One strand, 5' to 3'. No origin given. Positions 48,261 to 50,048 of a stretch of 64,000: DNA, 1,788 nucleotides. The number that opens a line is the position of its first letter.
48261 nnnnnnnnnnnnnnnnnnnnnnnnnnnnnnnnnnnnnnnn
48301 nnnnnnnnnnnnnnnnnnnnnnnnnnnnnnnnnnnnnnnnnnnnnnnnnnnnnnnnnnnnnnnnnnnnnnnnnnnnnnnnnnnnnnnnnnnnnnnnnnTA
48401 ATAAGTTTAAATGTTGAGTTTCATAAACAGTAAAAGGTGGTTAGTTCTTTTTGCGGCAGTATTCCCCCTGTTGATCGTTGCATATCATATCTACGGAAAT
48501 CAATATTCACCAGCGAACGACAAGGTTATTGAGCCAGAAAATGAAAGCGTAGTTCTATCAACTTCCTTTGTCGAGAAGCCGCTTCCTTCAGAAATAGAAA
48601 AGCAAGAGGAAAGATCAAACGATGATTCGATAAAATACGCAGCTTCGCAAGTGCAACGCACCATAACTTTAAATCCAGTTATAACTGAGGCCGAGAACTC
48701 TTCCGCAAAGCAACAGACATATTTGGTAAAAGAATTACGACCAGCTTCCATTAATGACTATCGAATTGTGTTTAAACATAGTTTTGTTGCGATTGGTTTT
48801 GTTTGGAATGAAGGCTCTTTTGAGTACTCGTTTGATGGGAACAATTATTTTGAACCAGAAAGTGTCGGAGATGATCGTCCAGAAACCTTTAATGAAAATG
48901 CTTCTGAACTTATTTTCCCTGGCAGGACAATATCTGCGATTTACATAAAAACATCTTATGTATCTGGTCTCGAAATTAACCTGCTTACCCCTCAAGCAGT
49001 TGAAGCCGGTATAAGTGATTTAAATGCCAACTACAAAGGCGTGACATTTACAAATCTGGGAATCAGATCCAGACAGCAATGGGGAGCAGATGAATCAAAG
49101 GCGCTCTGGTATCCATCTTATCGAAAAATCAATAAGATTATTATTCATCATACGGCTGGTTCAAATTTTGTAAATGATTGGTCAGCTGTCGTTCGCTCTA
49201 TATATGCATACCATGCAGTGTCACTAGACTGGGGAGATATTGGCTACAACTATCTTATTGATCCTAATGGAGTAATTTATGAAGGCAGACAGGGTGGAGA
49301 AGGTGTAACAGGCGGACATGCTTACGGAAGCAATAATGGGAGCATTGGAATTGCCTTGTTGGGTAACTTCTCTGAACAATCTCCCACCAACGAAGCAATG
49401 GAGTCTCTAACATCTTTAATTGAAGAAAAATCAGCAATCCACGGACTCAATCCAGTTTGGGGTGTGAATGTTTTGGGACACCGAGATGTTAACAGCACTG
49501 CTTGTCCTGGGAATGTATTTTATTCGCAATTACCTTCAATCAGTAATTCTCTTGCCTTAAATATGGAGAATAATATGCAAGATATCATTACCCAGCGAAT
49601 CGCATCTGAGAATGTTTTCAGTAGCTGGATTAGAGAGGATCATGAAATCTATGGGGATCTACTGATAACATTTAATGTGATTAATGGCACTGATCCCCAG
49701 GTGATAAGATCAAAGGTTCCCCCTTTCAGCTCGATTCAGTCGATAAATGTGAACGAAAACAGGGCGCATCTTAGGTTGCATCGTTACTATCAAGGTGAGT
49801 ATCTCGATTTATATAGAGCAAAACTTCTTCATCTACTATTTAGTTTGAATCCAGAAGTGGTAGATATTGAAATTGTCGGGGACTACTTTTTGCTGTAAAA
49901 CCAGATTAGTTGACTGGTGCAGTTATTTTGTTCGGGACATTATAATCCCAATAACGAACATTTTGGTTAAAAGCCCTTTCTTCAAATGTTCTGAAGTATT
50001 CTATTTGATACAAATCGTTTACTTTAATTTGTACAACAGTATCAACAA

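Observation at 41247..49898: Two tandem S8 protease / H-type-lectin genes followed by a PGRP amidase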

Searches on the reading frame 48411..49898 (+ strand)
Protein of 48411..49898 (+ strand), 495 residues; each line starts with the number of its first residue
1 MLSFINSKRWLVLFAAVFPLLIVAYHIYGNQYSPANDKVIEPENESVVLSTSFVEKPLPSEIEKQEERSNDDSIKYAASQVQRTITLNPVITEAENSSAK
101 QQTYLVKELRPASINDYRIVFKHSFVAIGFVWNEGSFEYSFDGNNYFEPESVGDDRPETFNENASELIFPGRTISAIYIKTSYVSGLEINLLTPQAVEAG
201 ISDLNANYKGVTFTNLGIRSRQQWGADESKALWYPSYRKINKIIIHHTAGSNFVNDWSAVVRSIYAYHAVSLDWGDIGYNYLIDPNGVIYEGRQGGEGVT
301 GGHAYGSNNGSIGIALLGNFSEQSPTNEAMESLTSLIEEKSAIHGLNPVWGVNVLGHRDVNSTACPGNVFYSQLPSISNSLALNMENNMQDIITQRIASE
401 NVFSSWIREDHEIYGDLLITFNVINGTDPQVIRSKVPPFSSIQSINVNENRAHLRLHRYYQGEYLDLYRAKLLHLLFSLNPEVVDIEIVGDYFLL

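Call 3: search_protein_families(library=pfam, proteins=[window:48411-49898:+], max_evalue=1)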
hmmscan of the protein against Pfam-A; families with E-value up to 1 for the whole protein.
window:48411-49898:+ (495 aa): 1 family
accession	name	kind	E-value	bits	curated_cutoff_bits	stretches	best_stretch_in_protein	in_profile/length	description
PF01510.30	Amidase_2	-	6.7e-21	75.4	26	1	237-368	2-131/131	N-acetylmuramoyl-L-alanine amidase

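Call 4: search_protein_families(library=ncbifam, proteins=[window:48411-49898:+], max_evalue=0.1)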
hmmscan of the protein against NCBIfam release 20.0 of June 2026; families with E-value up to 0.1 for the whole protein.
window:48411-49898:+ (495 aa): 1 family
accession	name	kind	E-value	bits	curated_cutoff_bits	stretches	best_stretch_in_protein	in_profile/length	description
NF004929.0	PRK06286.2-2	equivalog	0.062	13.5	279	0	24-81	74-137/143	putative monovalent cation/H+ antiporter subunit G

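Call 8: search_solved_structures(query=window:48411-49895:+, max_evalue=0.01, show_alignments=2)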
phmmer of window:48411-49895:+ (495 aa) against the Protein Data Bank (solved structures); distinct sequences matched with E-value up to 0.01: 32.
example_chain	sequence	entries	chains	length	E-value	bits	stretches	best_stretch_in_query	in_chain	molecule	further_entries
4z8i_A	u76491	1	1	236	7.2e-26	94.1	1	216-376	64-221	peptidoglycan recognition protein 3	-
4zxm_A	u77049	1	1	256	2.2e-25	92.5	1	218-376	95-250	PGRP domain of peptidoglycan recognition protein 3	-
2rkq_A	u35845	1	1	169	1.9e-22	82.8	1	219-374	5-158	Peptidoglycan-recognition protein-SD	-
2f2l_X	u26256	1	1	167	1e-20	77.1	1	222-372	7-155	Peptidoglycan recognition protein-LC isoform LCx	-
1sxr_A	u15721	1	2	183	3.1e-20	75.5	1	218-375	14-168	Peptidoglycan recognition protein SA CG11709-PA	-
1s2j_A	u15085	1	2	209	3.6e-20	75.3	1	218-374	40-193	Peptidoglycan recognition protein SA CG11709-PA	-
1yck_A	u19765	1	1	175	8.2e-20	74.1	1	220-373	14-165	Peptidoglycan recognition protein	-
27aa_A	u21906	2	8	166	1.7e-19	73.1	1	221-375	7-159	Peptidoglycan recognition protein 1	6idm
6a89_A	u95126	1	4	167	1.7e-19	73.1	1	220-375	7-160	Peptidoglycan recognition protein 1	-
2r2k_A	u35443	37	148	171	1.8e-19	73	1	220-375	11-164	Peptidoglycan recognition protein | Peptidoglycan recognition protein 1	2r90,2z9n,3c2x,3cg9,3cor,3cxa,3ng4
1sk3_A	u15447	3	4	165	2.9e-18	69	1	240-373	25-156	Peptidoglycan recognition protein I-alpha | peptidoglycan recognition protein-I-alpha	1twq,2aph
1sk4_A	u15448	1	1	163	2.9e-18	69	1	240-373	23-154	Peptidoglycan recognition protein I-alpha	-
2xz4_A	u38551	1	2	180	3e-18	69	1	216-372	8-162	PEPTIDOGLYCAN-RECOGNITION PROTEIN LF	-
5xz4_A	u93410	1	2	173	1.8e-17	66.4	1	220-374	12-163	Bumblebee peptidoglycan recognition protein SA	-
5xz3_A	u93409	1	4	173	2.4e-17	66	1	220-375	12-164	Peptidoglycan-recognition protein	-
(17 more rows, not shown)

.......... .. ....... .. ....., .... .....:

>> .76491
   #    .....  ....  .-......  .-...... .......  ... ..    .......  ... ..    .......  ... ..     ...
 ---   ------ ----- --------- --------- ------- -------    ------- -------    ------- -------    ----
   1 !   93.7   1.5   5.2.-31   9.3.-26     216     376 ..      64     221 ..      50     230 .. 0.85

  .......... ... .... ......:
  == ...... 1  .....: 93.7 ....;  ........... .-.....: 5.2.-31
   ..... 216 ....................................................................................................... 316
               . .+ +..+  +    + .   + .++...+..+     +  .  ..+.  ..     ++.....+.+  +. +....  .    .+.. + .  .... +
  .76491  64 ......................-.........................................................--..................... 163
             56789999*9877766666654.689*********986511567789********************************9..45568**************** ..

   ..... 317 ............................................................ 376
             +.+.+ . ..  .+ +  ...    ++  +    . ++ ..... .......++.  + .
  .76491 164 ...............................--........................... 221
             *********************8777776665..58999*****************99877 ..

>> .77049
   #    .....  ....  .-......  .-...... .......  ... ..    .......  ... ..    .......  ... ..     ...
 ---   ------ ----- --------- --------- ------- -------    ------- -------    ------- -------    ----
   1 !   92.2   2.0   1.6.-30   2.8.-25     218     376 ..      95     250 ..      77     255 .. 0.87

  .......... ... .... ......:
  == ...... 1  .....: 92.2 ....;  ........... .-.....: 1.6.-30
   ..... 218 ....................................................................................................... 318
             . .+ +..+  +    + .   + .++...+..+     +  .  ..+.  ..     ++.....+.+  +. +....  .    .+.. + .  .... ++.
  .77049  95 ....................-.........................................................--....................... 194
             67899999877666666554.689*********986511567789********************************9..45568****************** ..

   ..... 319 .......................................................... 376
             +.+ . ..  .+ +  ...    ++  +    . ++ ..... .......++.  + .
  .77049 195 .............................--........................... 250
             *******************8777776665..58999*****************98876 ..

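Call 40: find_homologous_proteins(query=window:48411-49895:+, max_evalue=0.00001)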
Query window:48411-49895:+ (495 aa): 2562 proteins with E <= 0.00001 among 8000 candidates; the best 120 are listed.
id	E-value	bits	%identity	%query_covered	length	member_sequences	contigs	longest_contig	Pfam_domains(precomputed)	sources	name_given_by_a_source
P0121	0.0e+0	1112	100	100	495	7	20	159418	PF01510.31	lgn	-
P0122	5.6e-102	360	48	77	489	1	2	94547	PF01510.31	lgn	-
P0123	2.5e-101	358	41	100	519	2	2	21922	PF01510.31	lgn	-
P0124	3.3e-92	328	38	99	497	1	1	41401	PF01510.31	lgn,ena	-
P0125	9.7e-92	326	38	99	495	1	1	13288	PF01510.31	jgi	jgi:hypothetical protein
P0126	1.7e-79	286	44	36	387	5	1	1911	PF01510.31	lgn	-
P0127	4.2e-76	275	36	88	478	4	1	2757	PF01510.31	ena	-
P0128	4.7e-63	232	38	76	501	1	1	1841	PF01510.31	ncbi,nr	ncbi:N-acetylmuramoyl-L-alanine amidase, partial [Candidatus Dojkabacteria bacterium]|nr:N-acetylmur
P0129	9.3e-60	221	41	33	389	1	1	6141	PF01510.31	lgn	-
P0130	1.9e-54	203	40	54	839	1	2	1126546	PF01839.30,PF13517.13,PF01510.31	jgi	jgi:hypothetical protein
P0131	3.4e-50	189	34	73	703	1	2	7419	PF18885.7,PF01510.31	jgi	jgi:hypothetical protein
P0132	8.8e-49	185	30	83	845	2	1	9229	PF01839.30,PF13517.13,PF01510.31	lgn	-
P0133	2.0e-48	183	37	64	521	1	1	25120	PF01510.31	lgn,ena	-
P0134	6.0e-47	179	44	38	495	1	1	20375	PF01510.31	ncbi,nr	ncbi:MAG: peptidoglycan recognition protein [Desulfobacteraceae bacterium]|nr:peptidoglycan recognit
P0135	5.2e-46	175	38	45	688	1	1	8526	PF01510.31,PF18911.7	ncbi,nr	ncbi:MAG: hypothetical protein GY749_48565 [Desulfobacteraceae bacterium]|nr:hypothetical protein [D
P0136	1.4e-44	171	51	33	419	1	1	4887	PF01510.31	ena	-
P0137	2.2e-44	170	45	40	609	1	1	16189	PF01510.31,PF16158.12,PF27503.1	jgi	-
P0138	6.8e-44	168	38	52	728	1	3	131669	PF01510.31,PF16158.12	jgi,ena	-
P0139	1.2e-43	168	51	34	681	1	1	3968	PF01510.31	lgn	-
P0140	2.1e-43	167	38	32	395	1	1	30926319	PF01510.31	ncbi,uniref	ncbi:peptidoglycan recognition protein 3-like [Diadema setosum]|uniref:peptidoglycan recognition pro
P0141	3.5e-43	166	47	36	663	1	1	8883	PF04122.18,PF01510.31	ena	-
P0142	4.3e-43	166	43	44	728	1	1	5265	PF01510.31,PF16158.12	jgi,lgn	-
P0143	5.5e-43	165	47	37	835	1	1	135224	PF01510.31,PF16158.12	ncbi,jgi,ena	ncbi:MAG: N-acetylmuramoyl-L-alanine amidase [Patescibacteria group bacterium]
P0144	6.8e-43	165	53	33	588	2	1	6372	PF17957.8,PF01510.31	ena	-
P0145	8.4e-43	165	39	43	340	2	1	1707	PF01510.31,PF27503.1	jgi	-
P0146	8.7e-43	165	48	35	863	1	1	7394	PF01839.30,PF13517.13,PF01510.31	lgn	-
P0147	1.1e-42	165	49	33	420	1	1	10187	PF01510.31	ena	-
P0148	1.5e-42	164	49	34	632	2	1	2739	PF01510.31,PF00395.26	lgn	-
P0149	4.1e-42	163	50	33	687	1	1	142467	PF01510.31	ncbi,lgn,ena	-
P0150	9.9e-42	161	48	36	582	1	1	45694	PF01510.31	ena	-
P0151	1.1e-41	161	46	38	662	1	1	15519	PF01510.31,PF16158.12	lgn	-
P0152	1.2e-41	161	53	33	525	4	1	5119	PF01510.31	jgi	jgi:hypothetical protein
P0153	1.3e-41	161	46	37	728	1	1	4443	PF01510.31,PF16158.12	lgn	-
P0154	2.7e-41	160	39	42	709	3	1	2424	PF18962.8,PF01510.31,PF25788.3,PF13860.13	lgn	-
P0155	2.8e-41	160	50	32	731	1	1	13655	PF16116.11,PF01510.31,PF16158.12,PF27503.1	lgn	-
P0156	3.1e-41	160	49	34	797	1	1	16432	PF01510.31,PF16158.12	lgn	-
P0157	4.6e-41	159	36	53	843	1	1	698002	PF01510.31,PF16158.12,PF27503.1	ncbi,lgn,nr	ncbi:MAG: N-acetylmuramoyl-L-alanine amidase [Patescibacteria group bacterium]|nr:N-acetylmuramoyl-L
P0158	5.9e-41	159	36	47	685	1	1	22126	PF18962.8,PF01510.31,PF25788.3,PF13860.13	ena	-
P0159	7.9e-41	158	45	34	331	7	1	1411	PF01510.31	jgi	-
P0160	8.3e-41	158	40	51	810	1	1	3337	PF01510.31,PF16158.12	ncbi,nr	ncbi:N-acetylmuramoyl-L-alanine amidase [Patescibacteria group bacterium]|nr:N-acetylmuramoyl-L-alan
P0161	9.1e-41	158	37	52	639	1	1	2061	PF01510.31,PF16158.12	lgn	-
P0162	1.1e-40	158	48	38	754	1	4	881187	PF01510.31,PF16158.12,PF27503.1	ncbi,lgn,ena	-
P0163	1.4e-40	158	44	41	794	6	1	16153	PF01510.31,PF16158.12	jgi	-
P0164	2.2e-40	157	40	51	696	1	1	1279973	PF01510.31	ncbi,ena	-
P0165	2.5e-40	157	44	34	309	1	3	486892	PF01510.31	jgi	jgi:hypothetical protein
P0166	2.8e-40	157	44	36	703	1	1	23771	PF01839.30,PF13517.13,PF01510.31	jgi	jgi:hypothetical protein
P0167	2.9e-40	157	45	35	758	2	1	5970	PF01510.31,PF16158.12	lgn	-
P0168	3.6e-40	156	45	37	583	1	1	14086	PF01510.31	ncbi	-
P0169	3.7e-40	156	46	34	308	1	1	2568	PF01510.31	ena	-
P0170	5.5e-40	156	46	36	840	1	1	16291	PF01510.31,PF16158.12,PF27503.1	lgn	-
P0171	5.5e-40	156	46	34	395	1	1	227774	PF01510.31,PF19081.7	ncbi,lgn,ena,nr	ncbi:MAG TPA: N-acetylmuramoyl-L-alanine amidase [Thermoanaerobaculia bacterium]|nr:N-acetylmuramoyl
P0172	5.7e-40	156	49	34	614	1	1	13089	PF01510.31,PF16158.12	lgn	-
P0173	5.9e-40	155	42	41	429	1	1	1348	PF00404.25,PF01510.31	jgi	jgi:hypothetical protein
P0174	6.0e-40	155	46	33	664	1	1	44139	PF01510.31,PF16158.12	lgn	-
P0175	7.5e-40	155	51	30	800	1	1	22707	PF01510.31,PF16158.12,PF27503.1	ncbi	-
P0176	8.4e-40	155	48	37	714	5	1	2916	PF01510.31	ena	-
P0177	9.3e-40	155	50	34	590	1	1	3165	PF01510.31,PF16158.12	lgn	-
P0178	1.1e-39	155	48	32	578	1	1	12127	PF01510.31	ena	-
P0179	1.2e-39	154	44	37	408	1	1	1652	PF01510.31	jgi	-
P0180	1.3e-39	154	51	32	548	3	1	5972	PF17957.8,PF01510.31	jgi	-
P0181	1.6e-39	154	38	52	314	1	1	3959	PF01510.31,PF27503.1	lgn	-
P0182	1.6e-39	154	47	34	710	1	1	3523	PF01510.31,PF16158.12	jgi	jgi:hypothetical protein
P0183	1.7e-39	154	31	88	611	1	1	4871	PF01510.31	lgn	-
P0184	1.7e-39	154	43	39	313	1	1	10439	PF01510.31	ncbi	-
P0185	1.8e-39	154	39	51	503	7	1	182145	PF01510.31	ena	-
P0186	2.3e-39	154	45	33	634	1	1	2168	PF01510.31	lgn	-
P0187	2.8e-39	153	46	33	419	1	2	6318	PF01510.31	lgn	-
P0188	3.3e-39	153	47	34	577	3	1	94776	PF01510.31,PF16158.12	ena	-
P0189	3.4e-39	153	48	33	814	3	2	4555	PF01510.31,PF16158.12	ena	-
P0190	3.8e-39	153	43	41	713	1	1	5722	PF00754.32,PF07691.18,PF22633.4,PF01510.31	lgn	-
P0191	4.3e-39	153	49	33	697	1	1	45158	PF01510.31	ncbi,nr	ncbi:MAG: N-acetylmuramoyl-L-alanine amidase [Sphaerobacter sp.]|nr:N-acetylmuramoyl-L-alanine amida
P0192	5.3e-39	152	48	33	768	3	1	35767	PF01510.31,PF16158.12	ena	-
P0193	5.6e-39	152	35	54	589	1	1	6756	PF01510.31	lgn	-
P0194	5.7e-39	152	49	32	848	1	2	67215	PF17957.8,PF01510.31,PF07705.18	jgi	-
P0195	5.8e-39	152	34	54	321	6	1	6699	PF01510.31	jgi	jgi:hypothetical protein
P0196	8.1e-39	152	45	33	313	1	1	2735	PF01510.31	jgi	jgi:hypothetical protein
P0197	8.3e-39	152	50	32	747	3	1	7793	PF01510.31,PF16158.12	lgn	-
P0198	8.7e-39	152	44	36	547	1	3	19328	PF01510.31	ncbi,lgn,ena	-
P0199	9.0e-39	152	44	33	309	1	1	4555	PF01510.31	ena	-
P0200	1.0e-38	151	42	33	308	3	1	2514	PF01510.31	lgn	-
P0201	1.1e-38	151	50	35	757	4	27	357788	PF01510.31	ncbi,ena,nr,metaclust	ncbi:MAG: peptidoglycan recognition protein [Chloroflexi bacterium]|nr:peptidoglycan recognition pro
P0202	1.2e-38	151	47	35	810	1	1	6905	PF01510.31,PF16158.12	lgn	-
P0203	1.3e-38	151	46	35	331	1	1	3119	PF01510.31,PF27503.1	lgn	-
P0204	1.4e-38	151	42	38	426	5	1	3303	PF01510.31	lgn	-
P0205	1.4e-38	151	41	40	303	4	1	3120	PF01510.31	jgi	-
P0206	1.7e-38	151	49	34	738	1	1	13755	PF01510.31,PF16158.12,PF27503.1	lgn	-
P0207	1.7e-38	151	46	33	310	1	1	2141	PF01510.31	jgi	jgi:hypothetical protein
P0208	1.8e-38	151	45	37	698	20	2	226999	PF01510.31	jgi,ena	-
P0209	2.5e-38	150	46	36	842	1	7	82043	PF17957.8,PF01510.31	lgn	-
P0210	2.5e-38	150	42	38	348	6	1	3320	PF01510.31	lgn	-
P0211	2.7e-38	150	45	34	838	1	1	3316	PF01510.31,PF16158.12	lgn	-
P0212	3.1e-38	150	48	33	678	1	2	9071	PF01510.31,PF16158.12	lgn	-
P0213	3.4e-38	150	43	34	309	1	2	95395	PF01510.31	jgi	jgi:hypothetical protein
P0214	3.6e-38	150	48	32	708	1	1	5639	PF17957.8,PF01510.31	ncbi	ncbi:MAG: N-acetylmuramoyl-L-alanine amidase, partial [Anaerolineae bacterium]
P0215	3.7e-38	150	44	36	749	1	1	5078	PF01510.31,PF27503.1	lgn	-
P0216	3.8e-38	150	42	39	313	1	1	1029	PF01510.31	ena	-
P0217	5.3e-38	149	50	33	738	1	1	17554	PF01510.31,PF16158.12,PF27503.1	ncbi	ncbi:N-acetylmuramoyl-L-alanine amidase [Patescibacteria group bacterium]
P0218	5.5e-38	149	44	34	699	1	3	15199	PF18962.8,PF01510.31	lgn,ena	-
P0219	6.0e-38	149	48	34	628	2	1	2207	PF08310.18,PF01510.31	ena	-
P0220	7.0e-38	149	45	33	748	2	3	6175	PF06280.19,PF01510.31,PF16158.12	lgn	-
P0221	8.2e-38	148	43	36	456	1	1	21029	PF01510.31,PF19081.7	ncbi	-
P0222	9.7e-38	148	44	34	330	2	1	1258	PF01510.31,PF27503.1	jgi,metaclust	metaclust:\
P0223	1.3e-37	148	50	29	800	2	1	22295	PF08486.16,PF01510.31,PF16158.12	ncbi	ncbi:MAG: N-acetylmuramoyl-L-alanine amidase, partial [Candidatus Altimarinota bacterium]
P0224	1.5e-37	148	41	38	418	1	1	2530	PF01510.31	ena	-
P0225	1.6e-37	147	44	36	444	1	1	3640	PF01510.31,PF19081.7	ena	-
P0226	1.8e-37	147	48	32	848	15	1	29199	PF17957.8,PF01510.31,PF07705.18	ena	-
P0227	1.9e-37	147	43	33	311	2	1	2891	PF01510.31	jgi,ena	-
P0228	2.0e-37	147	49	33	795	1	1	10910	PF01510.31,PF16158.12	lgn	-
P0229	2.1e-37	147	33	66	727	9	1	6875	PF01510.31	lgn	-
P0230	2.2e-37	147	36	53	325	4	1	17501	PF01510.31,PF27503.1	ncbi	ncbi:MAG TPA: N-acetylmuramoyl-L-alanine amidase [Thermoanaerobaculia bacterium]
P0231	2.2e-37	147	54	31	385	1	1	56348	PF01510.31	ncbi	-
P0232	2.5e-37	147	36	58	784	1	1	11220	PF01510.31,PF06347.20,PF08239.18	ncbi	-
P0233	2.5e-37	147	49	32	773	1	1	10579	PF01510.31,PF16158.12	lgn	-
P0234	3.1e-37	147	41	44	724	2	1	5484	PF01510.31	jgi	jgi:hypothetical protein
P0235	3.2e-37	146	36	47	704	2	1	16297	PF01510.31,PF24684.2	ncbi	ncbi:MAG: N-acetylmuramoyl-L-alanine amidase [Candidatus Dojkabacteria bacterium]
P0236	3.5e-37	146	48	34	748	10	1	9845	PF01510.31,PF16158.12,PF27503.1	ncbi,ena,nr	ncbi:MAG: N-acetylmuramoyl-L-alanine amidase family 2 [Parcubacteria group bacterium GW2011_GWC2_49_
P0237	4.2e-37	146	36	46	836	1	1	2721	PF13205.13,PF18962.8,PF01510.31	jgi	jgi:hypothetical protein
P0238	4.4e-37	146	47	34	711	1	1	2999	PF01510.31,PF16158.12,PF27503.1,PF10633.16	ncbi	ncbi:MAG: N-acetylmuramoyl-L-alanine amidase, partial [Parcubacteria group bacterium]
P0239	4.5e-37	146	35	51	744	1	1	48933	PF01510.31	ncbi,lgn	-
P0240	5.6e-37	146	35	51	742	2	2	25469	PF01510.31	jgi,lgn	jgi:uncharacterized protein (TIGR03437 family)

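Call 55: predict_structure(alignment_id=A4)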
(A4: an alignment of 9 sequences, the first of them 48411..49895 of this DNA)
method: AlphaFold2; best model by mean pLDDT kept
length: 495 residues; sequences in the alignment: 9
mean_pLDDT: 67.2   pTM: 0.66
mean pLDDT of the five models: 67.2, 64.3, 63.4, 61.8, 57.1
residues with pLDDT >= 90: 16; 70-90: 272; 50-70: 85; < 50: 122
segments of 3 or more residues with pLDDT < 50: 1-4, 29-82, 153-160, 198-211, 231-235, 271-279, 296-305, 358-365, 408-412, 492-495
pLDDT, mean of each block of 10 residues (from residue 1): 55 78 63 30 24 24 26 27 66 74 85 75 82 86 81 44 71 83 87 65 42 68 63 57 71 64 68 43 84 53 48 76 82 89 88 65 52 81 87 90 68 72 82 75 84 81 71 86 85 43
secondary structure, 60 per line:
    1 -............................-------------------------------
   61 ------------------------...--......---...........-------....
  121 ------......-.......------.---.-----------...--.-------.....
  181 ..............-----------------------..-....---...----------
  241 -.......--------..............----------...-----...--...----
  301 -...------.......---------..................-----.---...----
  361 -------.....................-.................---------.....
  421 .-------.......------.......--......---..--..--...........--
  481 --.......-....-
elements in order: H2-29 E85-87 E90-95 E99-109 E117-120 E127-132 E134-140 E163-165 E176-194 H221-224 E242-248 H257-270 E281-283 E289-291 E311-317 H327-344 E354-356 H368-388 H390-406 E416-421 H429-435 E442-448 E451-456 H468-478 E483-489 H491-494
